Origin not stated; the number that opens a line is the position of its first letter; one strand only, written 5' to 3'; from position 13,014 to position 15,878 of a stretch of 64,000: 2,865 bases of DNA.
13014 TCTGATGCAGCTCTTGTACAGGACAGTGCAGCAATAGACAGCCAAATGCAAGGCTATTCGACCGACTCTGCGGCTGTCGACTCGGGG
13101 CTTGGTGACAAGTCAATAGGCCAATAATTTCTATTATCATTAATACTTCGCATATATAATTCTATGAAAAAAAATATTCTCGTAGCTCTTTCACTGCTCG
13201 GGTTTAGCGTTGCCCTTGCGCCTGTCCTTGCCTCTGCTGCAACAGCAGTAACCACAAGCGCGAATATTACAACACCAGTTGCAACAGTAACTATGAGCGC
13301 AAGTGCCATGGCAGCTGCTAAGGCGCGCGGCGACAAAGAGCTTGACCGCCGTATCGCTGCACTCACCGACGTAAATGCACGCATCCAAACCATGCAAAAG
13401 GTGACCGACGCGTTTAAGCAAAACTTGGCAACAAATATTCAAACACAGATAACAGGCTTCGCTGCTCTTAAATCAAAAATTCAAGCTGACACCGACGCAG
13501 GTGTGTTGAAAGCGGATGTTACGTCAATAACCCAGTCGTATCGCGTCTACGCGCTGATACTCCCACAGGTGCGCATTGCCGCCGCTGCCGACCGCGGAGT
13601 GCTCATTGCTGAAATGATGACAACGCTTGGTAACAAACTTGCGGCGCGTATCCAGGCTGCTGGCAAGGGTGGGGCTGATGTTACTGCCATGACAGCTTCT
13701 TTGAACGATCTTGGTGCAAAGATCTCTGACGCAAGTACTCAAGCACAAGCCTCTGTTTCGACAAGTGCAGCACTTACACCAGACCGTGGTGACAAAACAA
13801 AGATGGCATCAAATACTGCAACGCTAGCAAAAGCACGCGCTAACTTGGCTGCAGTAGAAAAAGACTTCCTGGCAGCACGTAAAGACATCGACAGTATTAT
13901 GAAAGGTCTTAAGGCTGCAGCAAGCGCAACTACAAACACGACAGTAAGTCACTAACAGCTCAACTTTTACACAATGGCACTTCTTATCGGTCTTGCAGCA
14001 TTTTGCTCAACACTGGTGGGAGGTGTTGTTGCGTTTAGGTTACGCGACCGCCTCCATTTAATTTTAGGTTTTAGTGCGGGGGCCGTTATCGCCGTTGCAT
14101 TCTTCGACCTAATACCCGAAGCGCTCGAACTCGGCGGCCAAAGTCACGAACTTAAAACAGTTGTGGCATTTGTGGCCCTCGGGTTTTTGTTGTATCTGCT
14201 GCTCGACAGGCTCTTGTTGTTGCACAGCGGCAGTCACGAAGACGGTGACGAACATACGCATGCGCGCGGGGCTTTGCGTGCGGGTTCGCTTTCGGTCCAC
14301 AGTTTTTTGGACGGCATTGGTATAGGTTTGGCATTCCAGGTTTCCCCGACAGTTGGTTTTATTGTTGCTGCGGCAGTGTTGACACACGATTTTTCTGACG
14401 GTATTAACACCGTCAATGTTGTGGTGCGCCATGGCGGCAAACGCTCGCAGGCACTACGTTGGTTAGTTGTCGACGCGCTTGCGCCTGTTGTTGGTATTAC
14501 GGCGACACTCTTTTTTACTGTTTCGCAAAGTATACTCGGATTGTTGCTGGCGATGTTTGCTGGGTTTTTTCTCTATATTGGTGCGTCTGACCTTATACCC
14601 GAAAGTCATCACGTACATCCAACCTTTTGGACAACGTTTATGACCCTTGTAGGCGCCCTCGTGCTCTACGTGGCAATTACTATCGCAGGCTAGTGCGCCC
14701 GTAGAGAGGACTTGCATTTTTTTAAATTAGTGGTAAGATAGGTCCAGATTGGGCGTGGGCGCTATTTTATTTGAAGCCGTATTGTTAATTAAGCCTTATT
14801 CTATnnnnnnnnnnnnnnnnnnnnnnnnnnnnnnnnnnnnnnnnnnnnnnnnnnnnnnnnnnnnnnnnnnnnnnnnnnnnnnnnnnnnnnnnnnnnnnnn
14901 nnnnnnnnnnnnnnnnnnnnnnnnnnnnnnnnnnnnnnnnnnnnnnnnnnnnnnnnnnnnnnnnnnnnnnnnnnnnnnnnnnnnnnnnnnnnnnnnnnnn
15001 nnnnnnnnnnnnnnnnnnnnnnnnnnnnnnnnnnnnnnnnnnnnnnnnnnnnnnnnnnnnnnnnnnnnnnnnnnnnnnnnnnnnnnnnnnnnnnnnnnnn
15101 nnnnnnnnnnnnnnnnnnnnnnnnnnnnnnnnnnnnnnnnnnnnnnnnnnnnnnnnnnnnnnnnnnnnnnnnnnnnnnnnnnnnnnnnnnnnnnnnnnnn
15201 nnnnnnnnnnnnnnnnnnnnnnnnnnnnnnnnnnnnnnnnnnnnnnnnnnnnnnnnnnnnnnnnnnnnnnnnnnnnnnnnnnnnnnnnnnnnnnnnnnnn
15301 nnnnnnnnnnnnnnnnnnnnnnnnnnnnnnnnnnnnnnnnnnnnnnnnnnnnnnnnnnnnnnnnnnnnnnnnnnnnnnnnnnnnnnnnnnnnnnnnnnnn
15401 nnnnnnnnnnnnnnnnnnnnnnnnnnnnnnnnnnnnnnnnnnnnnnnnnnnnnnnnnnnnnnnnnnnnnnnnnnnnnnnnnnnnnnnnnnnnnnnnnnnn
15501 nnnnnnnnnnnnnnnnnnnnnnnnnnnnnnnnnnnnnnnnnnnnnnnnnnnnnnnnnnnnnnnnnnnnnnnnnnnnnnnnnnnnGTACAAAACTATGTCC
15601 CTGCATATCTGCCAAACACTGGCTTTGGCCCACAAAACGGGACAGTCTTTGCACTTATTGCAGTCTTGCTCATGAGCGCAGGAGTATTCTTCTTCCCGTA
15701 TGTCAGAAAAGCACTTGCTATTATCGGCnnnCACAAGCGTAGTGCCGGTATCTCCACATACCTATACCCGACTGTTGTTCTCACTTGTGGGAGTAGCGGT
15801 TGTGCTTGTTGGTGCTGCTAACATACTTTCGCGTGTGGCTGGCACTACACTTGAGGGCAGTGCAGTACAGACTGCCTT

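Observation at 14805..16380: Translationally coupled sortase and its cognate LPNTG surface protein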

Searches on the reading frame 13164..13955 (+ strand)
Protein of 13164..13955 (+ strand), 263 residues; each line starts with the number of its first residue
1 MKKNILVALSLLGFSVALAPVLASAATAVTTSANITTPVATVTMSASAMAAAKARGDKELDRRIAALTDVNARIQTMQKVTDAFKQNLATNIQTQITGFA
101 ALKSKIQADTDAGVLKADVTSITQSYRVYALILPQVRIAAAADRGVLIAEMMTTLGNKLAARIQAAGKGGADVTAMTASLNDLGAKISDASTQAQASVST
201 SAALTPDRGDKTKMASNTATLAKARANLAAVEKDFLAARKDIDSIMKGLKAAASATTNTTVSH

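Call 3: search_protein_families(library=pfam, proteins=[window:13164-13955:+], max_evalue=0.01)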
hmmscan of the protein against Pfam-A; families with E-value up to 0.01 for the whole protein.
window:13164-13955:+ (263 aa): 1 family
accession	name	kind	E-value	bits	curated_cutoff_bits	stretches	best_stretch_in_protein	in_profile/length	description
PF15904.10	LIP1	-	0.0039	17.9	26.3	0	56-111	18-66/90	LKB1 serine/threonine kinase interacting protein 1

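Call 4: search_protein_families(library=ncbifam, proteins=[window:13164-13955:+], max_evalue=0.01)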
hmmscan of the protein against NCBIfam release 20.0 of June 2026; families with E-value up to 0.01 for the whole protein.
window:13164-13955:+ (263 aa): 0 families

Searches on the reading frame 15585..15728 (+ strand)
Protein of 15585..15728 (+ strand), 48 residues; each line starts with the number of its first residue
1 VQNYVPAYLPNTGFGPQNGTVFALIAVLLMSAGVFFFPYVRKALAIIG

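Call 36: find_homologous_proteins(query=A3, max_evalue=0.001)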
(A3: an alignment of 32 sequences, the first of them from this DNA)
Query A3 (32 sequences) (48 aa, profile of the alignment): 14 proteins with E <= 0.001 among 3573 candidates.
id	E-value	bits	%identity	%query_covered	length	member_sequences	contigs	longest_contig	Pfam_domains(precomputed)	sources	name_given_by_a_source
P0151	8.7e-19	85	50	96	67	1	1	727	-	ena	-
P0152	2.0e-17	80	48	92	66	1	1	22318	-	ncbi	-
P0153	2.1e-17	80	57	96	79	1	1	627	-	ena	-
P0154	2.8e-17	80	60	83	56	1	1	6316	-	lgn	-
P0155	4.6e-17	79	48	88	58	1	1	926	-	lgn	-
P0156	5.1e-17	79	48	96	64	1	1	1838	-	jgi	jgi:hypothetical protein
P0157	1.9e-16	77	50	83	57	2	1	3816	-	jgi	jgi:hypothetical protein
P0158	6.8e-16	76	47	98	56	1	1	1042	-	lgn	-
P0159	1.9e-15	74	39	92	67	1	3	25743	-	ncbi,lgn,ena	ncbi:MAG: hypothetical protein AAB449_00250 [Patescibacteria group bacterium]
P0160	3.4e-15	73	59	85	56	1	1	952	-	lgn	-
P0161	1.1e-14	72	53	90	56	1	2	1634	-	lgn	-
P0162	3.6e-14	70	44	81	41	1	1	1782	-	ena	-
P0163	7.5e-11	59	57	88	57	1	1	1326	-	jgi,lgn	-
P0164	7.0e-4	37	69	27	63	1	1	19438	-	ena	-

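Call 58: find_encoding_contigs(protein=P0152, flank=4000, max_places=3)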
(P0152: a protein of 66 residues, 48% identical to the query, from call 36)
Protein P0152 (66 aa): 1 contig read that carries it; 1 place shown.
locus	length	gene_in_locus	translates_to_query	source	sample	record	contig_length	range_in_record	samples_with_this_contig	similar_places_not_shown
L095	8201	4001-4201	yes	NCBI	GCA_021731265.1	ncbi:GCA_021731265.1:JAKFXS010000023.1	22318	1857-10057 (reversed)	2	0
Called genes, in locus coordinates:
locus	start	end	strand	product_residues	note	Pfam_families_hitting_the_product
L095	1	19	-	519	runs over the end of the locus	PF00117:GATase, PF07722:Peptidase_C26 (faint), PF02540:NAD_synthase (weak), PF03054:tRNA_Me_trans (faint), PF00958:GMP_synt_C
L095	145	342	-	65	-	-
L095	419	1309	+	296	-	-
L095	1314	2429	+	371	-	PF07907:YibE_F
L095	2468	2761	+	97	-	PF01475:FUR, PF09339:HTH_IclR (weak)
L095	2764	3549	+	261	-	PF02535:Zip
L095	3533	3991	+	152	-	PF01467:CTP_transf_like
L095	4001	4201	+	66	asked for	-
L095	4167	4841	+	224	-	PF04203:Sortase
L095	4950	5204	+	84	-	PF00076:RRM_1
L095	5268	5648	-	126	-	PF14325:DUF4383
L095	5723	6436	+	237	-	PF00730:HhH-GPD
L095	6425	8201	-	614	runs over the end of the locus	PF00753:Lactamase_B, PF23023:Anti-Pycsar_Apyc1 (weak), PF12706:Lactamase_B_2, PF22505:RNase_J_b_CASP, PF17770:RNase_J_C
